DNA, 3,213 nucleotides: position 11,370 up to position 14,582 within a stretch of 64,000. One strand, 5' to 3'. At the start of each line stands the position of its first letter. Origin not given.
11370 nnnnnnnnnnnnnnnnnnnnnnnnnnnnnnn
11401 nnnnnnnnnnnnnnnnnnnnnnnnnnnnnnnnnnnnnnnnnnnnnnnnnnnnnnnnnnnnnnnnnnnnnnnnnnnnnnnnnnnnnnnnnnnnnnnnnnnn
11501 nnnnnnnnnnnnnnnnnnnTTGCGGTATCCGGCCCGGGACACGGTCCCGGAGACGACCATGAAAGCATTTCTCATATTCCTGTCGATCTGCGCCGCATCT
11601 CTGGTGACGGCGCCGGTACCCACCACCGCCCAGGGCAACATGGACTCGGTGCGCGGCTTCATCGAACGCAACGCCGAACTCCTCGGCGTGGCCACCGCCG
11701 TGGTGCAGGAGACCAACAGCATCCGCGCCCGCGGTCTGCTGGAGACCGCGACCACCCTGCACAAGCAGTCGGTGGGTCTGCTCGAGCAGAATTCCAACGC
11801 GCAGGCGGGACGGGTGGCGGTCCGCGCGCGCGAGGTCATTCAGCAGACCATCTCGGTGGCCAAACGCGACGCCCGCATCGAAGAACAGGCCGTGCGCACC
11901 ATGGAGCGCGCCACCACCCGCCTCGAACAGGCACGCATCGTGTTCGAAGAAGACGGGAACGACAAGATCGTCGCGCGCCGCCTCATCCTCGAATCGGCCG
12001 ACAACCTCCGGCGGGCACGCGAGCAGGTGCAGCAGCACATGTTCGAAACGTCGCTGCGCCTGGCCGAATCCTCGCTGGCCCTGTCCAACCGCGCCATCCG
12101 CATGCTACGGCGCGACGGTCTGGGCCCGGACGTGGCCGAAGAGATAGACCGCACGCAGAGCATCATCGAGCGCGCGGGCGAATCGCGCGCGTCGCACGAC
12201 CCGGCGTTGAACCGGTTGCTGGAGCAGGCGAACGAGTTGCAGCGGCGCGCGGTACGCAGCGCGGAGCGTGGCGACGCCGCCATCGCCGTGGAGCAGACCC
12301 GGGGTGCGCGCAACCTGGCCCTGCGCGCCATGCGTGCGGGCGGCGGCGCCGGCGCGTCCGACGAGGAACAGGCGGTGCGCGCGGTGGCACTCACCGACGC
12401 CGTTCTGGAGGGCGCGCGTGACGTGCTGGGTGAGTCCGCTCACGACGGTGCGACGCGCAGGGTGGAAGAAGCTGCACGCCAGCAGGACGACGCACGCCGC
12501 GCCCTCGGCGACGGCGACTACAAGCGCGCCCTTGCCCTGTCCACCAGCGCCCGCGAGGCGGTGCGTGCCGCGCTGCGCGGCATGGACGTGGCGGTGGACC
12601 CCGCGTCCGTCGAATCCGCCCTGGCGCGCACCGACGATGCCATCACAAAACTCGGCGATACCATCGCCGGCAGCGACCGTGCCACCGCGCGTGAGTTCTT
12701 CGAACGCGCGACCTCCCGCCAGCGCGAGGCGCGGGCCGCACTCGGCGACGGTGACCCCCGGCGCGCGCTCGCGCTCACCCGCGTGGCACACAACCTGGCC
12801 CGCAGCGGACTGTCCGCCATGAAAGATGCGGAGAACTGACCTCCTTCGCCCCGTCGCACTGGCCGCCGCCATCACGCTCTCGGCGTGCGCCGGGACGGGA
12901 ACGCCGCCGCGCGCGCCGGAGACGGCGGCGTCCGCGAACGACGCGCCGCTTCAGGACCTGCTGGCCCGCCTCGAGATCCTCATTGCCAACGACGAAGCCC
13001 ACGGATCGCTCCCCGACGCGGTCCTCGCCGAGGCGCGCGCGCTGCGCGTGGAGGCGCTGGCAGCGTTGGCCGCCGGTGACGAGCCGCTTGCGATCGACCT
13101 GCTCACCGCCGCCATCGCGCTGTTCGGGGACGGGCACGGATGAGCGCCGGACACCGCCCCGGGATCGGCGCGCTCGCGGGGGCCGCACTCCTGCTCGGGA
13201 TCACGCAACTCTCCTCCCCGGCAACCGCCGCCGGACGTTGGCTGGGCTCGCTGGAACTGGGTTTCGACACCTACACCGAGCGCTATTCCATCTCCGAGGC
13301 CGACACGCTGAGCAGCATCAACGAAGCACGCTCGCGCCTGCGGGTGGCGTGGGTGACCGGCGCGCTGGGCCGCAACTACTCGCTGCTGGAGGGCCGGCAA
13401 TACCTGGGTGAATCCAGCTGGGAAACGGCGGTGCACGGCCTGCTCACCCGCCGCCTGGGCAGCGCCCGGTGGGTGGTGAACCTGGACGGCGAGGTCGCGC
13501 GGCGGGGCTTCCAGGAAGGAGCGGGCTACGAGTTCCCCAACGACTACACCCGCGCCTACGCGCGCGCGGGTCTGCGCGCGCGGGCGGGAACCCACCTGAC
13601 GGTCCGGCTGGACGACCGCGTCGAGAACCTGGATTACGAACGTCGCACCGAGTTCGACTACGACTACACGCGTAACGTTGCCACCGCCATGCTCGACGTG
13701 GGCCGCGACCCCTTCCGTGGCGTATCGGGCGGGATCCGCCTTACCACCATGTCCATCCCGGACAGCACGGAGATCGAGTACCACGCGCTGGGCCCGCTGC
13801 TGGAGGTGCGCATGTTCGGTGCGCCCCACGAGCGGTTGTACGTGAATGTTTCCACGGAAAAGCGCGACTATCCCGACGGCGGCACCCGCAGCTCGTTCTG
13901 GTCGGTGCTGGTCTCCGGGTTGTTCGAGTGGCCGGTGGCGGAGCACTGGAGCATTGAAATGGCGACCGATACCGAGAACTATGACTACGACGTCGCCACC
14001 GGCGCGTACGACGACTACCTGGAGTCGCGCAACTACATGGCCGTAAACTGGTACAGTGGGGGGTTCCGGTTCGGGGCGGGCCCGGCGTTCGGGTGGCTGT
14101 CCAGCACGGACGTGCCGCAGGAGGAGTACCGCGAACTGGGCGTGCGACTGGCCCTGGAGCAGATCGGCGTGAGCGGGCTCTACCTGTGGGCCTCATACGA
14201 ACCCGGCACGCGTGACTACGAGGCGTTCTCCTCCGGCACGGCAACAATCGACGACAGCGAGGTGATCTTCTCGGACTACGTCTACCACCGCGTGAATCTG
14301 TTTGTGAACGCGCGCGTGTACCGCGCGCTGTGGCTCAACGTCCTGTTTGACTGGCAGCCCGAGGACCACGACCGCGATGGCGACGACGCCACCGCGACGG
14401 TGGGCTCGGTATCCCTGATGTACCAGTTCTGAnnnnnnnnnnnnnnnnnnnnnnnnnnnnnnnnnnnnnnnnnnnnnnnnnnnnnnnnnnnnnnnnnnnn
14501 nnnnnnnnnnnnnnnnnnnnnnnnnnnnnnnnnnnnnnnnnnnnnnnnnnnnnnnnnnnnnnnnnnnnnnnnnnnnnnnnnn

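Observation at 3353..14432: Duplicated 826-aa secreted Ca-binding/T9SS-tail proteins next to a sigma54-dependent two-component system and an envelope operon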

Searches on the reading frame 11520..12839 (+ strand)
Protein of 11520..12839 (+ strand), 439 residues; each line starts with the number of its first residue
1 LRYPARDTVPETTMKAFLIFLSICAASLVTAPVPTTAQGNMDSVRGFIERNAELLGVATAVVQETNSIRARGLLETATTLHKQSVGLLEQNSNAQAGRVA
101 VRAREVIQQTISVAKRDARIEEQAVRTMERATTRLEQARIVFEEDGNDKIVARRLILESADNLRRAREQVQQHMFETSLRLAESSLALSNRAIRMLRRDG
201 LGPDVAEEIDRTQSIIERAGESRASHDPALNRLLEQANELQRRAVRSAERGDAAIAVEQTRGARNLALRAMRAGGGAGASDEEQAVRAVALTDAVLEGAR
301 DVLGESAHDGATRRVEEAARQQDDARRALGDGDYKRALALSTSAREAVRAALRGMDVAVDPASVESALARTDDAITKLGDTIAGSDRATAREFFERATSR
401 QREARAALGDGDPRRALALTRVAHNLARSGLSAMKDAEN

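Call 10: search_protein_families(library=pfam, proteins=[window:11520-12839:+], max_evalue=0.1)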
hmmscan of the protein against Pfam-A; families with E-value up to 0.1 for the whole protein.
window:11520-12839:+ (439 aa): 0 families

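Call 11: search_protein_families(library=ncbifam, proteins=[window:11520-12839:+], max_evalue=0.1)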
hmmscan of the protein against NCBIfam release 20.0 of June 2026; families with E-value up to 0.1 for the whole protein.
window:11520-12839:+ (439 aa): 0 families

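Call 77: search_protein_families(library=pfam, proteins=[window:11559-12836:+], max_evalue=5)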
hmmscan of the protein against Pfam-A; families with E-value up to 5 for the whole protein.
window:11559-12836:+ (426 aa): 3 families
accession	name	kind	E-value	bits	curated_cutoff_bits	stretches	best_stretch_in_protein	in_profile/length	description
PF04010.18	DUF357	-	0.21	12.1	29.4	0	374-407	24-57/73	Protein of unknown function (DUF357)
PF07363.16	DUF1484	-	2.5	9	21.2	1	351-384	5-38/105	Protein of unknown function (DUF1484)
PF07041.16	DUF1327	-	4.9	7.9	25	1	97-165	20-87/93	Protein of unknown function (DUF1327)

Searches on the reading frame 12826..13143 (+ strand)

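Call 10: search_protein_families(library=pfam, proteins=[window:12826-13143:+], max_evalue=0.1)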
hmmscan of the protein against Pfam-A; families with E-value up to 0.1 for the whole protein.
window:12826-13143:+ (105 aa): 1 family
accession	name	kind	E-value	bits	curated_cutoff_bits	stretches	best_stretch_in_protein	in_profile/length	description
PF13356.12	Arm-DNA-bind_3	-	0.0071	16.9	27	1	58-88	47-77/83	Arm DNA-binding domain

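Call 11: search_protein_families(library=ncbifam, proteins=[window:12826-13143:+], max_evalue=0.1)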
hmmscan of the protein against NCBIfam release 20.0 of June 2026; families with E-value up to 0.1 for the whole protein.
window:12826-13143:+ (105 aa): 0 families

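Call 77: search_protein_families(library=pfam, proteins=[window:12826-13140:+], max_evalue=5)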
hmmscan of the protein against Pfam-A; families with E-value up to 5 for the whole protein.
window:12826-13140:+ (105 aa): 1 family
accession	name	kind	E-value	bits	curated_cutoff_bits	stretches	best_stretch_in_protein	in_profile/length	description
PF13356.12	Arm-DNA-bind_3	-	0.0071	16.9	27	1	58-88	47-77/83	Arm DNA-binding domain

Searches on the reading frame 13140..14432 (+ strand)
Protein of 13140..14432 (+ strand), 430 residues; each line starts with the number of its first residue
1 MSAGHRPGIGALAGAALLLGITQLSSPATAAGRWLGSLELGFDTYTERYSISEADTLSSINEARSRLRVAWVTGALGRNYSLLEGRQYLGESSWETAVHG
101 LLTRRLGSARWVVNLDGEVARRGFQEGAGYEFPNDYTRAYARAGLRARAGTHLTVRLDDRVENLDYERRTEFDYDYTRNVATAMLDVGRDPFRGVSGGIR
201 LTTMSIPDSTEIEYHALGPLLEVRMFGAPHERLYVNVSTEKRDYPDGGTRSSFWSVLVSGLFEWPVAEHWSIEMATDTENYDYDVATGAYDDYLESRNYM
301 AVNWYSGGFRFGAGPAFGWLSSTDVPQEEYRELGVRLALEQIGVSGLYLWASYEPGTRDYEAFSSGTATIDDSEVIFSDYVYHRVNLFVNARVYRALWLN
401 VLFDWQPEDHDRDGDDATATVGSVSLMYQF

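Call 10: search_protein_families(library=pfam, proteins=[window:13140-14432:+], max_evalue=0.1)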
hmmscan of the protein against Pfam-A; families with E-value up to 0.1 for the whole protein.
window:13140-14432:+ (430 aa): 0 families

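Call 11: search_protein_families(library=ncbifam, proteins=[window:13140-14432:+], max_evalue=0.1)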
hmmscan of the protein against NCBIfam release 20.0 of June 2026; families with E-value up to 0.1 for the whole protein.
window:13140-14432:+ (430 aa): 0 families

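Call 57: find_homologous_proteins(query=window:13140-14429:+)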
Query window:13140-14429:+ (430 aa): 75 proteins with E <= 0.001 among 8000 candidates.
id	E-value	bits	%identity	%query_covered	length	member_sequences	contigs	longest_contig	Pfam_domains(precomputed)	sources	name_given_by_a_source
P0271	2.3e-235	799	79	100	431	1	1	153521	-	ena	-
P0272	6.8e-230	781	76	100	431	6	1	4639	-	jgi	jgi:hypothetical protein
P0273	1.7e-208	711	71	100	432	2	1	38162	-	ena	-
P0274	3.2e-199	680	70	94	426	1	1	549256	-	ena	-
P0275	1.0e-198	679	70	98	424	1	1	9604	-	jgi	jgi:hypothetical protein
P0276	1.2e-198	678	70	93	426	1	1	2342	-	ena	-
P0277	7.6e-196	669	68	98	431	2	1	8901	-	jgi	jgi:hypothetical protein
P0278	1.3e-193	662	68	94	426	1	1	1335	-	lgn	-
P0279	1.5e-191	655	65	100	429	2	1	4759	-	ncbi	-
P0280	7.8e-189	646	69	93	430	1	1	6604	-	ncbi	-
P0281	2.1e-181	622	67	94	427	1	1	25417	-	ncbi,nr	ncbi:MAG TPA: hypothetical protein VFX92_09980 [Candidatus Krumholzibacteria bacterium]|nr:hypotheti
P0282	2.7e-181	621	100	65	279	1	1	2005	-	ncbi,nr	ncbi:MAG: hypothetical protein OEY69_09450, partial [Candidatus Krumholzibacteria bacterium]|nr:hypo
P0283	5.0e-167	574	63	94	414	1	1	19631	-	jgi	jgi:hypothetical protein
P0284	8.8e-160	550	62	92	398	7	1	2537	-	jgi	jgi:hypothetical protein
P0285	8.9e-157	540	58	100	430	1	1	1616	-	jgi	jgi:hypothetical protein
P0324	5.2e-81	291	39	99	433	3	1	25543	-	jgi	jgi:hypothetical protein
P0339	2.4e-67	246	35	97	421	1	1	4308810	-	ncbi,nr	ncbi:MAG: hypothetical protein JSW58_00760 [Candidatus Latescibacterota bacterium]|nr:MAG: hypotheti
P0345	7.4e-11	60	23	100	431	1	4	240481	-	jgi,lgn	jgi:hypothetical protein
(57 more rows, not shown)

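Call 58: find_encoding_contigs(protein=P0339, flank=10000, max_places=1)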
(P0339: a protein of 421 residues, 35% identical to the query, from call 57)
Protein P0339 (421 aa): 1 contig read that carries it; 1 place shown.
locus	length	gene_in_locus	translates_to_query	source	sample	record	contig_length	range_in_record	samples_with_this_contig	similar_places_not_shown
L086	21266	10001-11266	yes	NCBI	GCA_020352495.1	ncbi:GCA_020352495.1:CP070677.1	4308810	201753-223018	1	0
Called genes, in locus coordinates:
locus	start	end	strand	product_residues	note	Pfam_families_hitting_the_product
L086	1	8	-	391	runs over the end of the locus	PF01676:Metalloenzyme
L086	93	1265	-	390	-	PF01168:Ala_racemase_N, PF00842:Ala_racemase_C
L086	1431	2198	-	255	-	-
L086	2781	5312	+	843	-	-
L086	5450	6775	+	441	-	PF00512:HisKA, PF13581:HATPase_c_2 (weak), PF02518:HATPase_c, PF13589:HATPase_c_3 (faint), PF14501:HATPase_c_5 (weak)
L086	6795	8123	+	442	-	PF00072:Response_reg, PF00158:Sigma54_activat, PF13191:AAA_16 (faint), PF14532:Sigma54_activ_2, PF07728:AAA_5, PF25601:AAA_lid_14, PF02954:HTH_8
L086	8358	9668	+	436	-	-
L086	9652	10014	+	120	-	-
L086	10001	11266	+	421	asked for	-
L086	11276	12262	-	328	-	PF01012:ETF, PF00766:ETF_alpha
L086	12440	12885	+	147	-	PF13860:FlgD_ig, PF18962:Por_Secre_tail (weak)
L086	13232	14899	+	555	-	PF00884:Sulfatase, PF01663:Phosphodiest (weak), PF16347:SGSH_C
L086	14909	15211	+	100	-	-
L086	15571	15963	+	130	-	PF03965:Penicillinase_R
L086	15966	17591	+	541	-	PF05569:Peptidase_M56, PF13432:TPR_16 (faint), PF07719:TPR_2 (faint)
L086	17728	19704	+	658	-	PF12796:Ank_2, PF13857:Ank_5 (weak), PF13637:Ank_4 (weak), PF12796:Ank_2, PF24521:Ank_KRIT1 (weak), PF12796:Ank_2, PF13637:Ank_4 (weak), PF12796:Ank_2, +4 more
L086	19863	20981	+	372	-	-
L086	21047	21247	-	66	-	PF13517:FG-GAP_3 (faint)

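Call 59: find_encoding_contigs(protein=P0345, flank=8000, max_places=1)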
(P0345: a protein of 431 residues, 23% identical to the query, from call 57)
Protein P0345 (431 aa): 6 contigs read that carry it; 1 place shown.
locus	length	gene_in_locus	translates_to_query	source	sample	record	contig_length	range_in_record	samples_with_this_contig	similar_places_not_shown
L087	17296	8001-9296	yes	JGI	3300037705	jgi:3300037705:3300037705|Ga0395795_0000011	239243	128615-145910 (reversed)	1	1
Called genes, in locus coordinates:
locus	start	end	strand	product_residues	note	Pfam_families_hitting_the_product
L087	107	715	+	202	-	PF07638:Sigma70_ECF, PF04542:Sigma70_r2, PF08281:Sigma70_r4_2, PF04545:Sigma70_r4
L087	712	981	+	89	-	PF13490:zf-HC2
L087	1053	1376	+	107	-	PF00085:Thioredoxin, PF14595:Thioredoxin_9 (weak), PF00578:AhpC-TSA (faint), PF13098:Thioredoxin_2, PF13905:Thioredoxin_8 (faint)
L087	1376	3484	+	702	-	-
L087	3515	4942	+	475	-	PF00512:HisKA, PF02518:HATPase_c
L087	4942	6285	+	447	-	PF00072:Response_reg, PF00158:Sigma54_activat, PF14532:Sigma54_activ_2, PF00004:AAA (weak), PF07728:AAA_5, PF25601:AAA_lid_14, PF02954:HTH_8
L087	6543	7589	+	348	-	-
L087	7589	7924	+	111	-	-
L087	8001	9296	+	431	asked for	-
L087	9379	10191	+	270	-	PF01435:Peptidase_M48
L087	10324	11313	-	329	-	PF00595:PDZ, PF13180:PDZ_2, PF17820:PDZ_6, PF14685:PDZ_Tricorn (faint), PF00595:PDZ, PF13180:PDZ_2, PF17820:PDZ_6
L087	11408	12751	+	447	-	PF13088:BNR_2 (weak)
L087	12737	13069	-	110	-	-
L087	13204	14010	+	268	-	PF00378:ECH_1, PF16113:ECH_2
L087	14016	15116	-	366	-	PF00155:Aminotran_1_2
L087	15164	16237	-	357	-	PF13412:HTH_24 (weak), PF13581:HATPase_c_2 (weak), PF14213:DUF4325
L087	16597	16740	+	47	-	PF10262:Rdx (weak)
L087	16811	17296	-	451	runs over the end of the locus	PF01103:Omp85 (weak)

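Call 60: find_encoding_contigs(protein=P0324, flank=10000, max_places=1)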
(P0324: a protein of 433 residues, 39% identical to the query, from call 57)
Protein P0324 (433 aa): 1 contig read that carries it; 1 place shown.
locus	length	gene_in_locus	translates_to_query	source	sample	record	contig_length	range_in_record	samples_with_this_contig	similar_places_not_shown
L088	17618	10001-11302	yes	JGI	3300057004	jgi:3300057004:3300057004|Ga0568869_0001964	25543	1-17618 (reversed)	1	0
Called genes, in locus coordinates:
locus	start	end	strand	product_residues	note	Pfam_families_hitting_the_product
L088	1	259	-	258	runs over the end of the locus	-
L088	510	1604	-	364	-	-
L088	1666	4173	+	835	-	-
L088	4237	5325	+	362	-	PF13429:TPR_15 (faint), PF13432:TPR_16, PF14559:TPR_19, PF13428:TPR_14 (weak), PF14559:TPR_19 (weak), PF13432:TPR_16 (weak), PF14559:TPR_19 (weak), PF25058:ARM_TT21 (weak), +18 more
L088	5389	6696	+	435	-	PF00512:HisKA, PF02518:HATPase_c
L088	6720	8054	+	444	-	PF00072:Response_reg, PF00158:Sigma54_activat, PF14532:Sigma54_activ_2, PF25601:AAA_lid_14, PF02954:HTH_8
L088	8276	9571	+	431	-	-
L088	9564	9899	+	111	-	-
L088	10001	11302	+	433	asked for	-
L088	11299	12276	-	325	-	PF01012:ETF, PF00766:ETF_alpha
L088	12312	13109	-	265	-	PF01012:ETF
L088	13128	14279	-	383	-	PF02771:Acyl-CoA_dh_N, PF02770:Acyl-CoA_dh_M, PF00441:Acyl-CoA_dh_1, PF08028:Acyl-CoA_dh_2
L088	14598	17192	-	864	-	PF05547:Peptidase_M6, PF18962:Por_Secre_tail (weak), PF13860:FlgD_ig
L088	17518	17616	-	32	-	?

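Call 75: predict_structure(alignment_id=A2)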
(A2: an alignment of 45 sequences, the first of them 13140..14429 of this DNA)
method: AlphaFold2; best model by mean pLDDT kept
length: 430 residues; sequences in the alignment: 45
mean_pLDDT: 88.3   pTM: 0.80
mean pLDDT of the five models: 88.3, 87.8, 87.6, 87.5, 87.5
residues with pLDDT >= 90: 292; 70-90: 89; 50-70: 29; < 50: 20
segments of 3 or more residues with pLDDT < 50: 1-6, 22-28, 368-372
pLDDT, mean of each block of 10 residues (from residue 1): 45 57 47 93 85 61 96 89 97 97 89 97 90 92 96 96 93 92 94 94 91 94 90 97 88 97 96 98 85 96 95 98 89 98 88 97 64 69 97 95 95 82 97
secondary structure, 60 per line:
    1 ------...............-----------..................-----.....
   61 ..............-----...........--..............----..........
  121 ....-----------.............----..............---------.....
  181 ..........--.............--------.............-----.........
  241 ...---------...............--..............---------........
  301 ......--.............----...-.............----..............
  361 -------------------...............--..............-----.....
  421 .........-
elements in order: H7-21 E33-50 E56-74 E80-90 E93-106 E111-124 E136-148 E153-166 E176-190 E193-205 E214-226 E232-243 E253-267 E270-283 E293-306 E309-321 E330-342 E347-360 E380-394 E397-410 E416-429

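Call 77: search_protein_families(library=pfam, proteins=[window:13140-14429:+, L087:6543-7586:+, L087:7589-7921:+, L087:8001-9293:+, L087:1376-3481:+], max_evalue=5)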
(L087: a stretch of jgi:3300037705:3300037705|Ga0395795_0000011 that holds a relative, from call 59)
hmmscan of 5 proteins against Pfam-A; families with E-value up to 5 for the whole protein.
window:13140-14429:+ (430 aa): 0 families

L087:6543-7586:+ (348 aa): 1 family
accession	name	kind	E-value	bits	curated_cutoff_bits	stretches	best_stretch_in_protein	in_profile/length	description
PF09039.17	HTH_Tnp_Mu_2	-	0.11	13.1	20.5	1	22-52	66-96/109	Mu DNA binding, I gamma subdomain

L087:7589-7921:+ (111 aa): 1 family
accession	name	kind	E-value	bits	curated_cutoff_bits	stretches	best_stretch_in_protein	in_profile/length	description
PF13428.12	TPR_14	-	0.089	14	23.5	1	77-109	3-35/44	Tetratricopeptide repeat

L087:8001-9293:+ (431 aa): 1 family
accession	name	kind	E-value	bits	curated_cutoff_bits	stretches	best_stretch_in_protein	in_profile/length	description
PF11059.14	DUF2860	-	0.091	12.4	22.9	1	322-430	199-294/294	Protein of unknown function (DUF2860)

L087:1376-3481:+ (702 aa): 0 families
